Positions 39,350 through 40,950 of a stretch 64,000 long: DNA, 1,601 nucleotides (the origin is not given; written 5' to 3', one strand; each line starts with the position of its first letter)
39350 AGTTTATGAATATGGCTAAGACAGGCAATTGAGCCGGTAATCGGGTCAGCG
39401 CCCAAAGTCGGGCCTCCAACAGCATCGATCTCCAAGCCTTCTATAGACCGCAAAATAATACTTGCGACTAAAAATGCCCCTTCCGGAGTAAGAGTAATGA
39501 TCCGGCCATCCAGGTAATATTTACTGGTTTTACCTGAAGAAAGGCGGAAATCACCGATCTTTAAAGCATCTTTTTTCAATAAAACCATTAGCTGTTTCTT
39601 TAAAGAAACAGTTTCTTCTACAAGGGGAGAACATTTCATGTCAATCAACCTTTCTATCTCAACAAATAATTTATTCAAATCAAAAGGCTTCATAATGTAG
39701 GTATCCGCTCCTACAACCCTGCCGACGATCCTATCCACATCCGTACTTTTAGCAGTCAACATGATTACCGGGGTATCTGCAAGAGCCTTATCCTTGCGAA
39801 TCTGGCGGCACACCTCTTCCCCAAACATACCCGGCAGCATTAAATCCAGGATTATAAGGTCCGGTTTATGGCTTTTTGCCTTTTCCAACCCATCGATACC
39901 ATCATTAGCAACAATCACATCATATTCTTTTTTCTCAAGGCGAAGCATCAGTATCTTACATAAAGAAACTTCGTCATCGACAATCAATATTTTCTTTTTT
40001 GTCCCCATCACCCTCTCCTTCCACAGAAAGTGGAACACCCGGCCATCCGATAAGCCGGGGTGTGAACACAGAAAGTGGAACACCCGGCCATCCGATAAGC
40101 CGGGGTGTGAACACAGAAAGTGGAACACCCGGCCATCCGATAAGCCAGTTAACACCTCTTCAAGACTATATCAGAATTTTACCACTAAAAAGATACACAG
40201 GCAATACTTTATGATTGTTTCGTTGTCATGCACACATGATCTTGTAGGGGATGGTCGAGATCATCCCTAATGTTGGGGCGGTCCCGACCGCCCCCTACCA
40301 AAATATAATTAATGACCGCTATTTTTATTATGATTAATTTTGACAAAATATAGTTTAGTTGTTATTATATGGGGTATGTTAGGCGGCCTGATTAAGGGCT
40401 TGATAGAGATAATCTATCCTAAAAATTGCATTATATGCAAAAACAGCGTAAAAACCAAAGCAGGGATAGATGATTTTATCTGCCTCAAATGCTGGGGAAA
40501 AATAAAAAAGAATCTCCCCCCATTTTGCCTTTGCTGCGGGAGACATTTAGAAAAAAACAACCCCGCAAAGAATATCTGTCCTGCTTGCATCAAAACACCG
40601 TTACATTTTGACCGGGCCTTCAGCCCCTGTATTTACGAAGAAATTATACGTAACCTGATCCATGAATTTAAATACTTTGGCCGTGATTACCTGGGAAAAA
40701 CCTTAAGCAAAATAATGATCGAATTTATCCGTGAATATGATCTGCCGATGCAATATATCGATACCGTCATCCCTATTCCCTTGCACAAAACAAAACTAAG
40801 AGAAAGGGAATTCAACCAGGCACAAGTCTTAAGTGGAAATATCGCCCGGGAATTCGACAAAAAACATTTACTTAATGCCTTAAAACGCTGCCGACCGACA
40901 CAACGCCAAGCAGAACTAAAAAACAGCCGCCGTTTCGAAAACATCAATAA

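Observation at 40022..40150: About 2.8 tandem copies of a 45-bp hairpin-forming repeat in the 5' leader of the REC-OPRTase gene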

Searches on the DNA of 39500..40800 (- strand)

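Call 6: search_rna_families(source=window, start=39500, end=40800, threshold=evalue, max_evalue=10)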
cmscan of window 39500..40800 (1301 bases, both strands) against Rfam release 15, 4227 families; matches with E-value up to 10: 5.
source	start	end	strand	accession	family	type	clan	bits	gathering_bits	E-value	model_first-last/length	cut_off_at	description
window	39837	39898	-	RF02418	Spd-sr07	Gene; sRNA;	-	23.3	55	0.78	1-63/63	no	Streptococcus sRNA Spd-sr07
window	40389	40499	-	RF00742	MIR162_1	Gene; miRNA;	CL00150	14.9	75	5.5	1-112/112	no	MIR162_1 microRNA precursor family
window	40476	40569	-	RF01431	snoR135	Gene; snRNA; snoRNA; HACA-box;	-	14.7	45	5.5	1-143/143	no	small nucleolar RNA snoR135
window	39800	39853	-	RF01768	flavi_FSE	Cis-reg; frameshift_element;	-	14.3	43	2.8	1-62/62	no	ribosomal frameshift site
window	40034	40093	-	RF02224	sX5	Gene; sRNA;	-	14.3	50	6.4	1-49/49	no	Xanthomonadaceae sRNA sX5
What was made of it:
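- On Known cis-regulatory RNA families (Rfam 15: riboswitches, PyrR-binding leader, T-box and others): The best overlap is sX5 at 14.3 bits against a gathering score of 50, E=6.4 (call 6).
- Tried and rejected: Rfam: the E<=10 scan of 39500-40800 found only noise (call 6).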

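Call 41: search_dna_similar(query=window:40009-40175:-, collection=plasmids, mode=distant, max_evalue=0.01)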
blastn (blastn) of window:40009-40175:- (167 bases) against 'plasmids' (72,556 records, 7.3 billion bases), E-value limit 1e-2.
No match.

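Call 42: search_dna_similar(query=window:40009-40175:-, collection=phages, mode=distant, max_evalue=0.01)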
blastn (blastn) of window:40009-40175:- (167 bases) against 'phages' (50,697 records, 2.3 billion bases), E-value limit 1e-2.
No match.
